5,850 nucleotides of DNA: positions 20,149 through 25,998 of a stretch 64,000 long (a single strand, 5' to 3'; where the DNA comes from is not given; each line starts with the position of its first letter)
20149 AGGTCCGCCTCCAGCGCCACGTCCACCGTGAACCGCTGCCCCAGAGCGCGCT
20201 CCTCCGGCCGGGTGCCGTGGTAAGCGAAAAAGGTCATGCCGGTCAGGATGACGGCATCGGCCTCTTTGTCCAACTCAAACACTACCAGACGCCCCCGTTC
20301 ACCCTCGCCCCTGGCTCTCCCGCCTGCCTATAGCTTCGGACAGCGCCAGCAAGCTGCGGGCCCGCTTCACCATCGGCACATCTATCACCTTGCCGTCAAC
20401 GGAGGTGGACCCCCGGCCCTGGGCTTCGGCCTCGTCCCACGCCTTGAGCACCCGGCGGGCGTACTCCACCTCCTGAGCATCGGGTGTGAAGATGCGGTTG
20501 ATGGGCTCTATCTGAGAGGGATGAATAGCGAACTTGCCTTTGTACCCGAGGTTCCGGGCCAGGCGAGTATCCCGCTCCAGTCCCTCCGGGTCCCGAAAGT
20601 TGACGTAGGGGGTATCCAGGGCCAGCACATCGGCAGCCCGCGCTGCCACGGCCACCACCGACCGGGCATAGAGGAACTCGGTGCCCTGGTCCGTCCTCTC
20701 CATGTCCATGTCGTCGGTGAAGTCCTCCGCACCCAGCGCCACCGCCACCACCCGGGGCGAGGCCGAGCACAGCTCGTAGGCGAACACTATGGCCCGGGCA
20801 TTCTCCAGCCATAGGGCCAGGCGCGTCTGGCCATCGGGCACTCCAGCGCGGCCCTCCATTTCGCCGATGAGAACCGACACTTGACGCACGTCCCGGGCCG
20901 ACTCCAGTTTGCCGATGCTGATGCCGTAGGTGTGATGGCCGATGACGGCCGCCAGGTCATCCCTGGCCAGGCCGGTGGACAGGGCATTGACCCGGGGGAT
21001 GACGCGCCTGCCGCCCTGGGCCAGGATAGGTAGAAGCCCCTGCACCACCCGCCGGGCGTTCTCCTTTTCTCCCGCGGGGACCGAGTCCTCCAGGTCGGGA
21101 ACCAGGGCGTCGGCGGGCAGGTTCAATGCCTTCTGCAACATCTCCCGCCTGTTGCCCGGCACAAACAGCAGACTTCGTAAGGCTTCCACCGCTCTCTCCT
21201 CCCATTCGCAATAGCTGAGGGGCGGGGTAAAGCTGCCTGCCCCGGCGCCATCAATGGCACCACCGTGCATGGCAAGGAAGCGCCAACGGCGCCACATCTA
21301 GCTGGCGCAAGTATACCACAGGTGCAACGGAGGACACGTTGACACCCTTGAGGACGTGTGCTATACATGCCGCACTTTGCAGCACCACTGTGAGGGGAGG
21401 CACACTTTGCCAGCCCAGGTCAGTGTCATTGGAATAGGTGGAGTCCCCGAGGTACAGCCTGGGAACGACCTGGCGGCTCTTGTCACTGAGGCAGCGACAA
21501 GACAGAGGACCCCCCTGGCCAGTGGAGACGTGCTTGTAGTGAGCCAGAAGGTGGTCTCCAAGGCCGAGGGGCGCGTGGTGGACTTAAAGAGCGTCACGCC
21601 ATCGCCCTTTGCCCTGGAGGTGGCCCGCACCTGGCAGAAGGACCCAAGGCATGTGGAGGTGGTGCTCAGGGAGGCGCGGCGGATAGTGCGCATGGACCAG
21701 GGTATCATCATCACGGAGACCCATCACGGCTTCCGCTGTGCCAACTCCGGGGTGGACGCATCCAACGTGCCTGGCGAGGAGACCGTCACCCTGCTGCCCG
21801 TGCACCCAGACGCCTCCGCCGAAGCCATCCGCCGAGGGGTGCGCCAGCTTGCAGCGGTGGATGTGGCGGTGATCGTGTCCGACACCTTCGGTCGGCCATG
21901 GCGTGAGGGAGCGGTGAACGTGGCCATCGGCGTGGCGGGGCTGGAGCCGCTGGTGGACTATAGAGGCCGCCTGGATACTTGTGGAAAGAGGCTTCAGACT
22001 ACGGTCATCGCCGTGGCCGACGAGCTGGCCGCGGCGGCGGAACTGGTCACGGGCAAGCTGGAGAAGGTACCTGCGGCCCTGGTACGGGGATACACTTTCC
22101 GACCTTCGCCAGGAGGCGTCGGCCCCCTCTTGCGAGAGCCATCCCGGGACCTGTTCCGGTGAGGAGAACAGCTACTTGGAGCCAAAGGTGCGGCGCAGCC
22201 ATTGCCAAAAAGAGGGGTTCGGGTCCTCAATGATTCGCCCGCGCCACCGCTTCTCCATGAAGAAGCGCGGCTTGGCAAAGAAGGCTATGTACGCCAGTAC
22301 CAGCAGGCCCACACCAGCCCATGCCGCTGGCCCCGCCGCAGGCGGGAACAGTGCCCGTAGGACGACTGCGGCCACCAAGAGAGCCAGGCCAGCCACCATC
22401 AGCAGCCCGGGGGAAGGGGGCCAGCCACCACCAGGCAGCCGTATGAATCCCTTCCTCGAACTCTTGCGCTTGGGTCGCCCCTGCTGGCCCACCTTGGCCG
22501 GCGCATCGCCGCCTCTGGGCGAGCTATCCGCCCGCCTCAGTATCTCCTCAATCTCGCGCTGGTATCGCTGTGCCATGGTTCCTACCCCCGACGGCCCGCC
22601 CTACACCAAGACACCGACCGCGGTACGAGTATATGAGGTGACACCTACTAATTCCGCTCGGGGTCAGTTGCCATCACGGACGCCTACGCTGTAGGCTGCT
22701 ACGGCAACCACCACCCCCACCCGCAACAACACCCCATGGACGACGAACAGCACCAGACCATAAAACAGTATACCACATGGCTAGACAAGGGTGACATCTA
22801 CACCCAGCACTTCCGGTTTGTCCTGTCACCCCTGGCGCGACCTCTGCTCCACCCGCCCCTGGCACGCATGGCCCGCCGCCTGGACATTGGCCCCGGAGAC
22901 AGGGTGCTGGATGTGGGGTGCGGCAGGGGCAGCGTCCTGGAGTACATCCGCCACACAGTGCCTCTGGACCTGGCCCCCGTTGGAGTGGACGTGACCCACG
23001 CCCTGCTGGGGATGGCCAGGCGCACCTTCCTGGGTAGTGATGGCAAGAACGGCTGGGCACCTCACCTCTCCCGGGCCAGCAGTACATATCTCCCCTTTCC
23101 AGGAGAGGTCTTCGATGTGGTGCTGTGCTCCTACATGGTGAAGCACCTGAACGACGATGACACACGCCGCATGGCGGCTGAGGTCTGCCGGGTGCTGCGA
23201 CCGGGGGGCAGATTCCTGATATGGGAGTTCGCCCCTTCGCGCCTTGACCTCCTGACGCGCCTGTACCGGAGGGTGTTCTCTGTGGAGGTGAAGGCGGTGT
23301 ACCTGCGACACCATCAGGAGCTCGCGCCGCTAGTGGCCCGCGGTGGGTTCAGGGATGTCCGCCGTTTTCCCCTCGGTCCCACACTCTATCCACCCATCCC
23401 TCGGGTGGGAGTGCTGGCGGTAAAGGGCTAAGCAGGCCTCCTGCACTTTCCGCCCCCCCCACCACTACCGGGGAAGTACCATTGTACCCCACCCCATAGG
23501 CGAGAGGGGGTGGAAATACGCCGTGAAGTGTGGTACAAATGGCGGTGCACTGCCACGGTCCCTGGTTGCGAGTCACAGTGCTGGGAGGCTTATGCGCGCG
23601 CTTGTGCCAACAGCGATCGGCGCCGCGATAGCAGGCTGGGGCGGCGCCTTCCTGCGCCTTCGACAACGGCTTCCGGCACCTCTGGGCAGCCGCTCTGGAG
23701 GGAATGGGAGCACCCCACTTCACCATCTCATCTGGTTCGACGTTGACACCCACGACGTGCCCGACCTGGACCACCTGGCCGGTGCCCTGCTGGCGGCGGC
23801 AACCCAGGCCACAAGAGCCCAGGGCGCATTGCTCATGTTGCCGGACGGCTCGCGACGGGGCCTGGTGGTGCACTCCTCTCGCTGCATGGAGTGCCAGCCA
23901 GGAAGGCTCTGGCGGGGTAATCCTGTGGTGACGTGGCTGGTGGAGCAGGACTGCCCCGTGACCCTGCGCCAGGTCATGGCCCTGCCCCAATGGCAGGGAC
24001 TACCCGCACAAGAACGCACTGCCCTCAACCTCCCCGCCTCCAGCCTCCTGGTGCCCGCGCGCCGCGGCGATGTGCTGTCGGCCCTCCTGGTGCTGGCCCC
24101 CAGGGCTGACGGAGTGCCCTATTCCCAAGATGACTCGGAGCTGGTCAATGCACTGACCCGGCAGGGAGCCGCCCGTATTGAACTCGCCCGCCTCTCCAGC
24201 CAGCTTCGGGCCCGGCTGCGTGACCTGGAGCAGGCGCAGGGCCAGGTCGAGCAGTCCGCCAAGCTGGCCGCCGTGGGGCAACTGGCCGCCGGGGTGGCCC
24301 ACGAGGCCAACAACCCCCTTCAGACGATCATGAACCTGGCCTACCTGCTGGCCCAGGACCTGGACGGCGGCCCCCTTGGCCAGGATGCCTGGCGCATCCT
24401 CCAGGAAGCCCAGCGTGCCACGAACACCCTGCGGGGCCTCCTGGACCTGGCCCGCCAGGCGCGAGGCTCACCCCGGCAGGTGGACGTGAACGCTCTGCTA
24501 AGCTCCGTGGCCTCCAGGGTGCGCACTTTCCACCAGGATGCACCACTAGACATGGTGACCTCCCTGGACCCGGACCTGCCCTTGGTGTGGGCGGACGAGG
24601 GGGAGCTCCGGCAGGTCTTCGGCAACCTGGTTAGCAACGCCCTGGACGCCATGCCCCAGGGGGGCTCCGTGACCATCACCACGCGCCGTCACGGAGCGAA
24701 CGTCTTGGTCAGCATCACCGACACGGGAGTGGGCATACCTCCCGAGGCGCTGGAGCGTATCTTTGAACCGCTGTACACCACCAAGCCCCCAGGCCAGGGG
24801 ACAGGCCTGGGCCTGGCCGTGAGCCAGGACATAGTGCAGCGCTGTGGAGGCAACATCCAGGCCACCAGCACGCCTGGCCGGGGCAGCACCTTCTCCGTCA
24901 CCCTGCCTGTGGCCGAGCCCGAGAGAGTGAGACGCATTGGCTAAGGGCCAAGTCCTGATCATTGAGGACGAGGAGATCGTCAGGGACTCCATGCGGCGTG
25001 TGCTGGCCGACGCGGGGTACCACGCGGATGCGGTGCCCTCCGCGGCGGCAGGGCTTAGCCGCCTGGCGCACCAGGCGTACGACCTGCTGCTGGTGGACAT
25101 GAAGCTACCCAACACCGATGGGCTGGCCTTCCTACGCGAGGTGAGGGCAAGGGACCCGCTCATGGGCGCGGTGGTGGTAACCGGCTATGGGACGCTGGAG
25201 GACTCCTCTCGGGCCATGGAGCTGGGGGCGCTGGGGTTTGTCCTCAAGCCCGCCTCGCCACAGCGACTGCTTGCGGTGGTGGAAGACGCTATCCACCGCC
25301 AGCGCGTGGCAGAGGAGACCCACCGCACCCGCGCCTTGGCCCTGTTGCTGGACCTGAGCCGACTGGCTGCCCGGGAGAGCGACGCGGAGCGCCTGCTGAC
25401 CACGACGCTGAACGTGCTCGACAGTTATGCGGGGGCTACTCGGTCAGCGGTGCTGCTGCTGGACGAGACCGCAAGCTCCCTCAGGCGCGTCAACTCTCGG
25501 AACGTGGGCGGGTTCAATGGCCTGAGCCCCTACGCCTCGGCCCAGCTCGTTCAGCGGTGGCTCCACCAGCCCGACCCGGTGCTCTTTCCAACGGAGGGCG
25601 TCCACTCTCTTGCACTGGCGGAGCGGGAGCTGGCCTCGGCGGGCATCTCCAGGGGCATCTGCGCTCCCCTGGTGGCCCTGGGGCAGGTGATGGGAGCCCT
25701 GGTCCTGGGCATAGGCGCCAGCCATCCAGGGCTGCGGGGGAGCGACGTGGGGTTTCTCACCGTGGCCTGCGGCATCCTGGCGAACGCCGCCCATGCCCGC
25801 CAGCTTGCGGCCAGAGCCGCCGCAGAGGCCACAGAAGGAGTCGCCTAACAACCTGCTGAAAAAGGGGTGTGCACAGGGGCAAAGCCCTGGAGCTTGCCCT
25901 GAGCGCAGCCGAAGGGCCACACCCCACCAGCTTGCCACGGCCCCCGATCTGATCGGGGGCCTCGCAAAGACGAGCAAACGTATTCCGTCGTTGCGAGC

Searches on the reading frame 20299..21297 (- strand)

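Call 25: search_protein_families(library=pfam, proteins=[window:20299-21297:-], max_evalue=0.00001)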
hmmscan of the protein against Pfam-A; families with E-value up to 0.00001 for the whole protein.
window:20299-21297:- (332 aa): 2 families
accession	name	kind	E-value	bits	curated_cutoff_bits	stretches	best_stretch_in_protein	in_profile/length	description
PF03328.21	HpcH_HpaI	-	3.9e-45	154.3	25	1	41-260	1-221/221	HpcH/HpaI aldolase/citrate lyase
PF15617.12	C-C_Bond_Lyase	-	1.3e-10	41.4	28.4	1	177-291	160-289/320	C-C_Bond_Lyase of the TIM-Barrel fold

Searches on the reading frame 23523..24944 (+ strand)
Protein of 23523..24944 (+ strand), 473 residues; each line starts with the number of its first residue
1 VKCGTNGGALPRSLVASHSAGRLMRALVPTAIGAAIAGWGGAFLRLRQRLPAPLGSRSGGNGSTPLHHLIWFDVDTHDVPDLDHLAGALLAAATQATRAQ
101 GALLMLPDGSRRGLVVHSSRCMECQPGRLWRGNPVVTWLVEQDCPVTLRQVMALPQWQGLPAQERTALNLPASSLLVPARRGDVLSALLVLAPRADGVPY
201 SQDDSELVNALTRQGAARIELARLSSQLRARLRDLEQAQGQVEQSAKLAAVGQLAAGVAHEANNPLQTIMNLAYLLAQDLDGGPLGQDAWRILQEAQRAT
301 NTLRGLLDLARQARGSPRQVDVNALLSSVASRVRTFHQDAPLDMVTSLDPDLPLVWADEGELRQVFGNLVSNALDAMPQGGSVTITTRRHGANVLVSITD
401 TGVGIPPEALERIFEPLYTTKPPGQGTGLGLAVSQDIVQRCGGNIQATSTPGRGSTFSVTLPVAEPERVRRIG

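Call 25: search_protein_families(library=pfam, proteins=[window:23523-24944:+], max_evalue=0.00001)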
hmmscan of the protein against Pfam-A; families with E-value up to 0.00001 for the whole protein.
window:23523-24944:+ (473 aa): 3 families
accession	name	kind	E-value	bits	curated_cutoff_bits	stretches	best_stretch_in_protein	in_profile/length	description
PF02518.31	HATPase_c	-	2.2e-31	109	26.4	1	358-464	2-110/111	Histidine kinase-, DNA gyrase B-, and HSP90-like ATPase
PF00512.31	HisKA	-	8.8e-08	32.5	26.9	1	251-312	2-63/66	His Kinase A (phospho-acceptor) domain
PF13492.12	GAF_3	-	7.6e-06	26.8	27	0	81-220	1-128/129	GAF domain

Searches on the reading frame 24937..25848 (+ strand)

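Call 26: search_protein_families(library=pfam, proteins=[window:24937-25848:+], max_evalue=0.00001)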
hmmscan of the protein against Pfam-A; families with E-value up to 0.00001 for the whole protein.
window:24937-25848:+ (303 aa): 3 families
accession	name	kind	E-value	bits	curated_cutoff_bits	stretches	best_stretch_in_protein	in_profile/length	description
PF00072.30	Response_reg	-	8.3e-26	90.8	30.2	1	6-115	1-110/111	Response regulator receiver domain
PF13185.12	GAF_2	-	1.1e-06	29.3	28.6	1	148-284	2-134/136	GAF domain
PF01590.32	GAF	-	8.7e-06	26.7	22.4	0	149-284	1-132/133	GAF domain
